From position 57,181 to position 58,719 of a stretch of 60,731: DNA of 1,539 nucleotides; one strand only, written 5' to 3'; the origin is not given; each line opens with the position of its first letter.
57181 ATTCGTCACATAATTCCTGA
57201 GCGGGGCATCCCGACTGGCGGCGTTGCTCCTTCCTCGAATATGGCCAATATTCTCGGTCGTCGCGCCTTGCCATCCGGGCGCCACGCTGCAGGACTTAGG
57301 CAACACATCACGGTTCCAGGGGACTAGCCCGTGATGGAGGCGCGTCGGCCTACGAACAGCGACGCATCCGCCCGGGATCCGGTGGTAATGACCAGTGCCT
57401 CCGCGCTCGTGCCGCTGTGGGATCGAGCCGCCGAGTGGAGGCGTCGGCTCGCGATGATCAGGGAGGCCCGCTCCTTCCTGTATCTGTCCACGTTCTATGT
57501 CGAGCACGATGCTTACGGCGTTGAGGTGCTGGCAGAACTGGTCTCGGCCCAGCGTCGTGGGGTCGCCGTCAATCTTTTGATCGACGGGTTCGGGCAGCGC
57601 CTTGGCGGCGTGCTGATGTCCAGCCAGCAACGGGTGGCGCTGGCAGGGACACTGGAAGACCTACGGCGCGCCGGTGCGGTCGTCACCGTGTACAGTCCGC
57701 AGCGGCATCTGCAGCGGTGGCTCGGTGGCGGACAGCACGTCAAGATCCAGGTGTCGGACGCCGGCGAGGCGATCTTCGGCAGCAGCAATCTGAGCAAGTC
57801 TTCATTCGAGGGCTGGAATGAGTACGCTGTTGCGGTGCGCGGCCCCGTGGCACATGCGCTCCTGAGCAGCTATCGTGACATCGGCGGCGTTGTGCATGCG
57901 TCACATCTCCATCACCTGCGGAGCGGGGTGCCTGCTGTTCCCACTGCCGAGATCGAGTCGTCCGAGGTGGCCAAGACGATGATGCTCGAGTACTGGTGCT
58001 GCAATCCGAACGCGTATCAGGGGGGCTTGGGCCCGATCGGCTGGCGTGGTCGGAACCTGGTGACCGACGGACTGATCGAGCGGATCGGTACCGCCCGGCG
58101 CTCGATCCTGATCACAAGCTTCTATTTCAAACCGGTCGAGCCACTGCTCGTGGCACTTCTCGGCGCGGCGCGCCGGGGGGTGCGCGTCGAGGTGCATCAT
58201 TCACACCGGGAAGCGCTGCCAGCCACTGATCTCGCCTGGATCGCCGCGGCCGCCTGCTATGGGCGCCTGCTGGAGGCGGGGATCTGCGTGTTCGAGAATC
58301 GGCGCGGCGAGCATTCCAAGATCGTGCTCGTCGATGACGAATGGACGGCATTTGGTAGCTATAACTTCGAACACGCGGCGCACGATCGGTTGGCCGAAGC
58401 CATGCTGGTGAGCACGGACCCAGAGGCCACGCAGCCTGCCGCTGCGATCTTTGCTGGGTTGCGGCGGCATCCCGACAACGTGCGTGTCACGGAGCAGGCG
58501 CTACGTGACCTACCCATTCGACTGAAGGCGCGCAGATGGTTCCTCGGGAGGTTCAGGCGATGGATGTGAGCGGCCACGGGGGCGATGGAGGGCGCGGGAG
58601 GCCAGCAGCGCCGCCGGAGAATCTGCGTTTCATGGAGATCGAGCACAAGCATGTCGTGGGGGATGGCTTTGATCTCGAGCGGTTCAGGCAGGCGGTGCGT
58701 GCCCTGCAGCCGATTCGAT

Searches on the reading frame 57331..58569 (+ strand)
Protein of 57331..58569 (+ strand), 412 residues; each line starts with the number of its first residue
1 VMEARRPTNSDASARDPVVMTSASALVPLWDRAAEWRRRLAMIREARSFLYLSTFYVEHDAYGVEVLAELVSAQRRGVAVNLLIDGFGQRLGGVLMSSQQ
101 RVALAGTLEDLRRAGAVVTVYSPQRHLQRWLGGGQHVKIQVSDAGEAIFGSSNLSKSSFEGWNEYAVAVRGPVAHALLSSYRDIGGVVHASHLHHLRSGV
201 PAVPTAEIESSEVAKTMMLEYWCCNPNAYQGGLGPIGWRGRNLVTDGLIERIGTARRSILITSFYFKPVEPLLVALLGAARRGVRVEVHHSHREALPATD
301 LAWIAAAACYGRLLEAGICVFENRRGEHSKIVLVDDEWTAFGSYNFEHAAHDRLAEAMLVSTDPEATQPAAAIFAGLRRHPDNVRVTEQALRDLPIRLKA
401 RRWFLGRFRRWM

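Call 78: search_protein_families(library=pfam, proteins=[window:57331-58569:+], max_evalue=0.001)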
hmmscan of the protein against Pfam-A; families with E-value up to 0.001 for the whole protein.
window:57331-58569:+ (412 aa): 2 families
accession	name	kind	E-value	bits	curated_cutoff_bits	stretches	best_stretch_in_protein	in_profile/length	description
PF13091.12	PLDc_2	-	2.8e-36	124.7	27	2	248-376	1-130/132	PLD-like domain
PF00614.28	PLDc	-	0.00079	19.8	21.9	0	328-346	6-24/28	Phospholipase D Active site motif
